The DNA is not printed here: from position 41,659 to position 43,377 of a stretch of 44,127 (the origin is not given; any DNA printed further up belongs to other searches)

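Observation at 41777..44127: AT-rich, uptake-sequence-free two-gene operon: a large LRR protein followed by an LRR-DUF2971-like protein. A candidate sensor-effector (defence-type) system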

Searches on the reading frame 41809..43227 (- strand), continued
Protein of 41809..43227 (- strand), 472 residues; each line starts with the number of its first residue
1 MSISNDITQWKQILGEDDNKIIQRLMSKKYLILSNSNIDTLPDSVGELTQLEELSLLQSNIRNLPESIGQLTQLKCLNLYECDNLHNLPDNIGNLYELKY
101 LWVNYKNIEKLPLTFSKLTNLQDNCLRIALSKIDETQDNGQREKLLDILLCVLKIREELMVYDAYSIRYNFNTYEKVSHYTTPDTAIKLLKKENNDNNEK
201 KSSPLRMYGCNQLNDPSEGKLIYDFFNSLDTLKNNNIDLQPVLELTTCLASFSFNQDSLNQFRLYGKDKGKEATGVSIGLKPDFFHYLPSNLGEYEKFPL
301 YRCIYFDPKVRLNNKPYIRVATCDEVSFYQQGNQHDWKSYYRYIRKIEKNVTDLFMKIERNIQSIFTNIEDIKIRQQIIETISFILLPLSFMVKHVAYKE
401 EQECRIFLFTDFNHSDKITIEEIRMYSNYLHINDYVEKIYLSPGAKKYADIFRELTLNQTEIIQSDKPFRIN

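Call 30: search_solved_structures(query=A1, max_evalue=10, show_alignments=2)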
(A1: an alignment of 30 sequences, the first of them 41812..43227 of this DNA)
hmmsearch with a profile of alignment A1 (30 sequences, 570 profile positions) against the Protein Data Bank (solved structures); distinct sequences matched with E-value up to 10: 141 (the best 60 are shown).
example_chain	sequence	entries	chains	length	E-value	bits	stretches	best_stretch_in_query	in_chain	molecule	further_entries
9qhb_A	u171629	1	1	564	1.8e-51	178.8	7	31-188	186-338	Engineered tetratricopeptide repeat protein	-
8bu0_A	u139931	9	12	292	3.9e-28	101.8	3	58-188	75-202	Consensus tetratricopeptide repeat protein | Crystal structure of an 8-repeat consensus TPR superhelix with Zinc. | Monomer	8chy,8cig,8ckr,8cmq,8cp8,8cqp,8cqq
9qhc_A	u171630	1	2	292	1.2e-21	80.4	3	58-188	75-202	Engineered tetratricopeptide repeat protein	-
7y4i_A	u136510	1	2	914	3e-15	59.2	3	59-159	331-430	Probable UDP-N-acetylglucosamine--peptide N-acetylglucosaminyltransferase SPINDLY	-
8dtf_A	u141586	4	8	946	3.7e-15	58.9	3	59-159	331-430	Probable UDP-N-acetylglucosamine--peptide N-acetylglucosaminyltransferase SPINDLY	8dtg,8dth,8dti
7yeh_B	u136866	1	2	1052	6.6e-15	58.1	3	61-199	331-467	UDP-N-acetylglucosamine--peptide N-acetylglucosaminyltransferase 110 kDa subunit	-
7yea_A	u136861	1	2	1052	7.5e-15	57.9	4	53-191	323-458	UDP-N-acetylglucosamine--peptide N-acetylglucosaminyltransferase 110 kDa subunit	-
7ntf_A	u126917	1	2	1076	9.6e-15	57.6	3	53-192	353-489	Isoform 1 of UDP-N-acetylglucosamine--peptide N-acetylglucosaminyltransferase 110 kDa subu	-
6eou_A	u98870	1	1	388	3.7e-13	52.3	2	29-183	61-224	UDP-N-acetylglucosamine--peptide N-acetylglucosaminyltransferase 110 kDa subunit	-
1w3b_A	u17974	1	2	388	3.8e-13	52.3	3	31-174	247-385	UDP-N-ACETYLGLUCOSAMINE--PEPTIDE N-ACETYLGLUCOSAMINYLTRANSFERASE 110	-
8bd7_A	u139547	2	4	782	4.9e-13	51.9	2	16-189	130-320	IFT88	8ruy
8ch0_A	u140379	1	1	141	2.8e-12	49.4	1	58-188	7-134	Consensus tetratricopeptide repeat protein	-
9eh1_Q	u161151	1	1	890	4.1e-12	48.9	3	32-200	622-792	RNA polymerase-associated protein CTR9 homolog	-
2fo7_A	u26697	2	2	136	4.7e-12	48.7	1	59-188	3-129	SYNTHETIC CONSENSUS TPR PROTEIN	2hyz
7obi_A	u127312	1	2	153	1.4e-11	47.1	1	61-192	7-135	CTPR-rv4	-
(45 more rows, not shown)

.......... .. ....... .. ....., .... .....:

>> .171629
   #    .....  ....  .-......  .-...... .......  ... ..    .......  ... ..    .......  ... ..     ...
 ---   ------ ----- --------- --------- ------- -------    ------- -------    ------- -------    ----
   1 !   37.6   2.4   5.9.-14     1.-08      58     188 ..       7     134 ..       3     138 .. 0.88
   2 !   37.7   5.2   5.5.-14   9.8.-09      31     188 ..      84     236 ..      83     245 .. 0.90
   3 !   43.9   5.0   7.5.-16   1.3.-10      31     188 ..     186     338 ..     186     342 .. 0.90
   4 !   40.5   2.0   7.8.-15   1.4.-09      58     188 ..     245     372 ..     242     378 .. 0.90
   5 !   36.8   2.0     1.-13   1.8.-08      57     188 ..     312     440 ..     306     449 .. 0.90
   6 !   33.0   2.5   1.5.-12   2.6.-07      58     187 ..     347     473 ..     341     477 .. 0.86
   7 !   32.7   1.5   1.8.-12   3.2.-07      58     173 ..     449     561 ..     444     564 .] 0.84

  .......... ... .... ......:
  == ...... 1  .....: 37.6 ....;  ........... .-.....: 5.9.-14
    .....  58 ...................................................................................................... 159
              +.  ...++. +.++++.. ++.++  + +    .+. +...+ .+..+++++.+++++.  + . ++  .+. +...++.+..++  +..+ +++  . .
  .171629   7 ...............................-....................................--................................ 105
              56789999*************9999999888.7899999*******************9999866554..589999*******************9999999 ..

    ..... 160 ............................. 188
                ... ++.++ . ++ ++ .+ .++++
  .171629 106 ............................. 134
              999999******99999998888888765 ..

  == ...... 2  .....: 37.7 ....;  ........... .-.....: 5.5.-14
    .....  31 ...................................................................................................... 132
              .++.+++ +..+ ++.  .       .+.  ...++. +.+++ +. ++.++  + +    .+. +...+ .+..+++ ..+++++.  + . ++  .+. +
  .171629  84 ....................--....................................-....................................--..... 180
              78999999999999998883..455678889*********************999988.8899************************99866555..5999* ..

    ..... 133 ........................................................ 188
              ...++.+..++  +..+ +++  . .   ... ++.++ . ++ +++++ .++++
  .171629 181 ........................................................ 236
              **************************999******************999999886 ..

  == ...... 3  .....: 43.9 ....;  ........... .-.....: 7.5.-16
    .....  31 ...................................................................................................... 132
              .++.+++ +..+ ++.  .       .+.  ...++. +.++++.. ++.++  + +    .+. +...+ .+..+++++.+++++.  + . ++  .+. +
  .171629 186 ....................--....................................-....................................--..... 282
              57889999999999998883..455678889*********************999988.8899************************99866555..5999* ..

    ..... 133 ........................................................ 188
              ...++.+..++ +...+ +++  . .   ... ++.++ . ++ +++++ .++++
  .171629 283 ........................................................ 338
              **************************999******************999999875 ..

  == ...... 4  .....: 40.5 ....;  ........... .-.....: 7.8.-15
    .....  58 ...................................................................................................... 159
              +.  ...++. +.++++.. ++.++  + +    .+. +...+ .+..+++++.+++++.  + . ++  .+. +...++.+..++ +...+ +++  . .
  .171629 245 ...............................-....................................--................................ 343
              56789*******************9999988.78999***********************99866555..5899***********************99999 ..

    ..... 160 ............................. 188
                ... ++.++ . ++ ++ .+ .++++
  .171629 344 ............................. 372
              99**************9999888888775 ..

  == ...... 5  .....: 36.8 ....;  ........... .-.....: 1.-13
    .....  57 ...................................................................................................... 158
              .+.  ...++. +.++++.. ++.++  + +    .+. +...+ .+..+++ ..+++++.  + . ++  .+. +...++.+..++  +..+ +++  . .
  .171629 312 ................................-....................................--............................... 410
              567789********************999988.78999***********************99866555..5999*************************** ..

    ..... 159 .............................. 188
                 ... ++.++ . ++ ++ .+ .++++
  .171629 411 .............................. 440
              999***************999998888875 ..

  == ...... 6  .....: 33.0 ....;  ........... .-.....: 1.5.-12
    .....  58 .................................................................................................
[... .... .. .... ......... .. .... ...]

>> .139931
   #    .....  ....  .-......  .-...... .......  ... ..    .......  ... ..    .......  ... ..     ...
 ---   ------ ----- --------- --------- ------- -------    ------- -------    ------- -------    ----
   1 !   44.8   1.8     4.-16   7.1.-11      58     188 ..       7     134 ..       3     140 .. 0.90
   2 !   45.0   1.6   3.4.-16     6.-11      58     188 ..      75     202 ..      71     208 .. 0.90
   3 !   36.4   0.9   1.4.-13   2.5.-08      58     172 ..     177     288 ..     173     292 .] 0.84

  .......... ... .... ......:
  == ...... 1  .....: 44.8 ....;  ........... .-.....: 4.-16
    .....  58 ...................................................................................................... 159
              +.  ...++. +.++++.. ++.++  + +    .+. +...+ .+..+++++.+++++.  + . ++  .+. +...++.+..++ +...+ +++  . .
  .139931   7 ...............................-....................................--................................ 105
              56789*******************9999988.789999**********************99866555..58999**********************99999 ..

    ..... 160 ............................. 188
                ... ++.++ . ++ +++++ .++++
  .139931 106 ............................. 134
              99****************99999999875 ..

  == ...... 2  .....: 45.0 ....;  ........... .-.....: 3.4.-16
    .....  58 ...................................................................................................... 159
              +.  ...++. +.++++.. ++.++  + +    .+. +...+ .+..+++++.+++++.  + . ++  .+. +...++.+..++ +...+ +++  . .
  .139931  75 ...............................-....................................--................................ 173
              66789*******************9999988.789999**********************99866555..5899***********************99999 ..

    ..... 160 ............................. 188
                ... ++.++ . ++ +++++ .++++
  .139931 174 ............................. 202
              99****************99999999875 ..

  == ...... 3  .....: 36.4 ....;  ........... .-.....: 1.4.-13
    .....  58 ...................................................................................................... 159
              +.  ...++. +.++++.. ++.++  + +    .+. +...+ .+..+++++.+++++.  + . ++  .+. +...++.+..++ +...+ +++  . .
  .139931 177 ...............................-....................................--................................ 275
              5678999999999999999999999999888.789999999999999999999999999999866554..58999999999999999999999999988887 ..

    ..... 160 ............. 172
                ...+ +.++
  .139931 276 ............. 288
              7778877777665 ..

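Call 32: search_protein_families(library=pfam, proteins=[L004:11346-13163:+, L004:14016-14900:+, L003:6351-6971:+, L003:4902-5690:-, L003:4047-4622:-], max_evalue=0.1)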
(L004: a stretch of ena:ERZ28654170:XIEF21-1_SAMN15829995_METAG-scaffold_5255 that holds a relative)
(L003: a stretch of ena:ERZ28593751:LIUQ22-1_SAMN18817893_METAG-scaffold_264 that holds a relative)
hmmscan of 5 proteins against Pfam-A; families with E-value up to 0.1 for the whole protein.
L004:11346-13163:+ (606 aa): 8 families
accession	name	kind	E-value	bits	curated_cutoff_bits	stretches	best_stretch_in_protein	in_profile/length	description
PF14559.12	TPR_19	-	5.9e-07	30.2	25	1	538-592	3-58/68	Tetratricopeptide repeat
PF13428.12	TPR_14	-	7.3e-05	23.5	23.5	0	562-595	4-37/44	Tetratricopeptide repeat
PF13432.12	TPR_16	-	0.0054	17.6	32.7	0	533-578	4-50/65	Tetratricopeptide repeat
PF13424.12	TPR_12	-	0.0098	16.5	30.1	0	536-584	13-70/77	Tetratricopeptide repeat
PF07719.23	TPR_2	-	0.015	15.8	27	1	559-592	1-34/34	Tetratricopeptide repeat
PF12895.13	ANAPC3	-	0.016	15.9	27.2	0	276-310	28-63/82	Anaphase-promoting complex, cyclosome, subunit 3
PF13371.12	TPR_9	-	0.028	14.9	35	0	462-493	35-65/73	Tetratricopeptide repeat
PF13181.12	TPR_8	-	0.056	14.1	25.7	0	560-578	2-20/34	Tetratricopeptide repeat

L004:14016-14900:+ (295 aa): 7 families
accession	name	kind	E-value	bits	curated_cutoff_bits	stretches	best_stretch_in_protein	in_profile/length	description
PF08238.18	Sel1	-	8.1e-53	175.4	30.7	6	93-127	1-35/36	Sel1 repeat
PF13176.12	TPR_7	-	8.7e-11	41.5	27.9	1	60-86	2-24/36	Tetratricopeptide repeat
PF02071.26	NSF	-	1.1e-06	28.6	27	0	44-53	1-10/12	Aromatic-di-Alanine (AdAR) repeat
PF04212.24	MIT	-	5.7e-05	23.6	30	1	23-53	2-32/66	MIT (microtubule interacting and transport) domain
PF07719.23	TPR_2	-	0.00079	19.8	27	0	25-52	1-28/34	Tetratricopeptide repeat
PF13424.12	TPR_12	-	0.02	15.5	30.1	0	111-124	59-72/77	Tetratricopeptide repeat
PF25068.1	ARM_TT21_4th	-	0.074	13.8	30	0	112-139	14-42/153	Tetratricopeptide repeat protein 21 forth ARM domain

L003:6351-6971:+ (207 aa): 0 families

L003:4902-5690:- (262 aa): 0 families

L003:4047-4622:- (191 aa): 0 families

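Call 33: find_encoding_contigs(protein=P0056, flank=8000, max_places=2)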
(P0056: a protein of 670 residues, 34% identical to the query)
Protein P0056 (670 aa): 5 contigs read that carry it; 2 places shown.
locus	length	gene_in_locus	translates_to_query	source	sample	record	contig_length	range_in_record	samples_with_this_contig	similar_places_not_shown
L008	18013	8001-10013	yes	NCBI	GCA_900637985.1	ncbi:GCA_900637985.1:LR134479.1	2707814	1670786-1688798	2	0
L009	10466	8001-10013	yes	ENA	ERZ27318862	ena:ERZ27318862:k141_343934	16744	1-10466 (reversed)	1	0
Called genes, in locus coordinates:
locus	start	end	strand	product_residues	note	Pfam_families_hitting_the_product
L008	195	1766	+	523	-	PF11268:DUF3071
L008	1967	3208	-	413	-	PF01663:Phosphodiest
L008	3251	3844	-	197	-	PF19461:DUF5998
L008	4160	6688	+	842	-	PF00521:DNA_topoisoIV, PF03989:DNA_gyraseA_C (faint)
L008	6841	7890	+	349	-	-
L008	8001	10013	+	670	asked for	PF00515:TPR_1 (faint), PF07719:TPR_2 (faint), PF07720:TPR_3 (faint), PF07721:TPR_4 (faint), PF12895:ANAPC3 (faint), PF13174:TPR_6 (faint), PF13176:TPR_7 (faint), PF13432:TPR_16, +9 more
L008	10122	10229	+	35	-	-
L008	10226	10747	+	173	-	PF13302:Acetyltransf_3, PF13420:Acetyltransf_4 (weak), PF00583:Acetyltransf_1, PF13673:Acetyltransf_10, PF13508:Acetyltransf_7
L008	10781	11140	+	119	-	PF14112:DUF4284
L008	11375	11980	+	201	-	-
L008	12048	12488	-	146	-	-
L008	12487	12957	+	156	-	PF13673:Acetyltransf_10 (weak), PF00583:Acetyltransf_1, PF13508:Acetyltransf_7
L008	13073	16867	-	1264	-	PF00664:ABC_membrane, PF00005:ABC_tran, PF02463:SMC_N (faint), PF13401:AAA_22 (faint), PF13555:AAA_29 (faint), PF13304:AAA_21 (faint), PF00005:ABC_tran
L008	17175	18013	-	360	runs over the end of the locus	PF02322:Cyt_bd_oxida_II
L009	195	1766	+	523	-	PF11268:DUF3071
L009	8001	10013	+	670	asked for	PF00515:TPR_1 (faint), PF07719:TPR_2 (faint), PF07720:TPR_3 (faint), PF07721:TPR_4 (faint), PF12895:ANAPC3 (faint), PF13174:TPR_6 (faint), PF13176:TPR_7 (faint), PF13432:TPR_16, +9 more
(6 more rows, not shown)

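Call 34: find_encoding_contigs(protein=P0014, flank=8000, max_places=1)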
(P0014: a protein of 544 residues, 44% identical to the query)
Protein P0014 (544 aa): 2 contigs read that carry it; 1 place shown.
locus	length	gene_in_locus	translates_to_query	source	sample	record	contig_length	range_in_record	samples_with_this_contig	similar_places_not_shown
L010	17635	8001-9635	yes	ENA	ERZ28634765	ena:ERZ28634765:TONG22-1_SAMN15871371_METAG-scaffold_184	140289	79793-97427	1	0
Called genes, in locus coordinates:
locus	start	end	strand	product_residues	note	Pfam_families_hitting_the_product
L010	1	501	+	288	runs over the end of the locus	PF01842:ACT (weak), PF00551:Formyl_trans_N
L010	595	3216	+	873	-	PF03710:GlnE, PF03445:DUF294 (faint), PF08335:GlnD_UR_UTase, PF03710:GlnE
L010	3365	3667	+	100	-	PF00111:Fer2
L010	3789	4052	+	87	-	PF01649:Ribosomal_S20p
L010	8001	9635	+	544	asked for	-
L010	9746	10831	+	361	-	PF00933:Glyco_hydro_3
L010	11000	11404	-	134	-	PF00293:NUDIX, PF14815:NUDIX_4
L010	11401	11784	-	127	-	PF01648:ACPS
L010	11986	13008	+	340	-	PF00044:Gp_dh_N, PF02800:Gp_dh_C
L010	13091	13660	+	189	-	PF04279:IspA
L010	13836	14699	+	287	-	PF00639:Rotamase (weak), PF13145:Rotamase_2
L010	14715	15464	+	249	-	PF13145:Rotamase_2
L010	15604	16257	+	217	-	PF00406:ADK, PF13207:AAA_17, PF05191:ADK_lid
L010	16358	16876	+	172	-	-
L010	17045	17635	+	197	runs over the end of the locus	PF00475:IGPD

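Call 35: find_encoding_contigs(protein=P0012, flank=8000, max_places=2)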
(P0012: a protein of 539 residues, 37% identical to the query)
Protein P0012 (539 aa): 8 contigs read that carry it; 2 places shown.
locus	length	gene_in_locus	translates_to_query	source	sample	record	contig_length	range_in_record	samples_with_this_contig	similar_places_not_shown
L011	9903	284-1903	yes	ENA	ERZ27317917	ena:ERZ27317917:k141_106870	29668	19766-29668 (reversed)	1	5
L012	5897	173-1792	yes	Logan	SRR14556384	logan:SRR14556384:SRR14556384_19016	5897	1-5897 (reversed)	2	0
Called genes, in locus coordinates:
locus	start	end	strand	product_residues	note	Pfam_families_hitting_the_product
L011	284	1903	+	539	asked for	PF12799:LRR_4 (faint), PF23286:LRR_13 (faint), PF23598:LRR_14, PF25013:LRR_Zer-1 (faint), PF25019:LRR_R13L1-DRL21 (weak)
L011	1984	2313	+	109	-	PF02609:Exonuc_VII_S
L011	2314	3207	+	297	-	PF00348:polyprenyl_synt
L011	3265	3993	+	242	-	-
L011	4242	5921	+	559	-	PF13500:AAA_26, PF01515:PTA_PTB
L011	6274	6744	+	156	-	PF01814:Hemerythrin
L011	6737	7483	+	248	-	PF14256:YwiC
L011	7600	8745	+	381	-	PF05940:NnrS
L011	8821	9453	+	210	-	-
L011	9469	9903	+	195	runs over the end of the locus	PF00925:GTP_cyclohydro2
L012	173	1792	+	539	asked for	PF12799:LRR_4 (faint), PF23286:LRR_13 (faint), PF23598:LRR_14, PF25013:LRR_Zer-1 (faint), PF25019:LRR_R13L1-DRL21 (weak)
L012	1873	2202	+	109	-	PF02609:Exonuc_VII_S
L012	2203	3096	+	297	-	PF00348:polyprenyl_synt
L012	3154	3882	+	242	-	-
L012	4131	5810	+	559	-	PF13500:AAA_26, PF01515:PTA_PTB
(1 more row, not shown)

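Call 38: predict_structure(alignment_id=A1)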
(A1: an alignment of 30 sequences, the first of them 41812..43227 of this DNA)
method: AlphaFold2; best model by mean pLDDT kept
length: 472 residues; sequences in the alignment: 30
mean_pLDDT: 88.9   pTM: 0.92
mean pLDDT of the five models: 88.9, 88.8, 88.2, 87.7, 87.6
residues with pLDDT >= 90: 309; 70-90: 128; 50-70: 32; < 50: 3
segments of 3 or more residues with pLDDT < 50: 470-472
pLDDT, mean of each block of 10 residues (from residue 1): 82 91 90 90 94 94 96 95 95 96 95 97 93 96 98 97 83 86 92 82 87 77 94 93 88 82 64 84 86 72 94 93 85 82 96 97 92 95 96 91 92 72 80 93 90 94 75 34
secondary structure, 60 per line:
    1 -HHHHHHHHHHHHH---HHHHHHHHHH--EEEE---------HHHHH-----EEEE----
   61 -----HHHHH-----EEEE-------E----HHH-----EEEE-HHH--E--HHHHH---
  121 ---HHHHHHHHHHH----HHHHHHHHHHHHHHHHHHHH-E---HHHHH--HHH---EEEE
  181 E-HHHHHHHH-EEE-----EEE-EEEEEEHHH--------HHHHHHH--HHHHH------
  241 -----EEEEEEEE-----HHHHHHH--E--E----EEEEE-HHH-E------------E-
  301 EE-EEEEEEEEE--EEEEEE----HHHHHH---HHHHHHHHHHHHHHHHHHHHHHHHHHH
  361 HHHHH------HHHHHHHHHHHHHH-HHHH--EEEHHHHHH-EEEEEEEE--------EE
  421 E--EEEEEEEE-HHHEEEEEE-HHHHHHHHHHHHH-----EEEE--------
elements in order: H2-14 H18-27 E30-33 H43-47 E53-56 H66-70 E76-79 E100-103 H113-117 H124-134 H139-158 H164-168 E177-181 H183-190 E192-194 E200-202 E204-209 H221-227 H230-234 E246-253 H259-265 E276-280 E304-312 E315-320 H325-330 H334-365 H372-385 H387-390 E393-395 H396-401 E403-410 E419-421 E424-431 E436-441 H443-455 E461-464
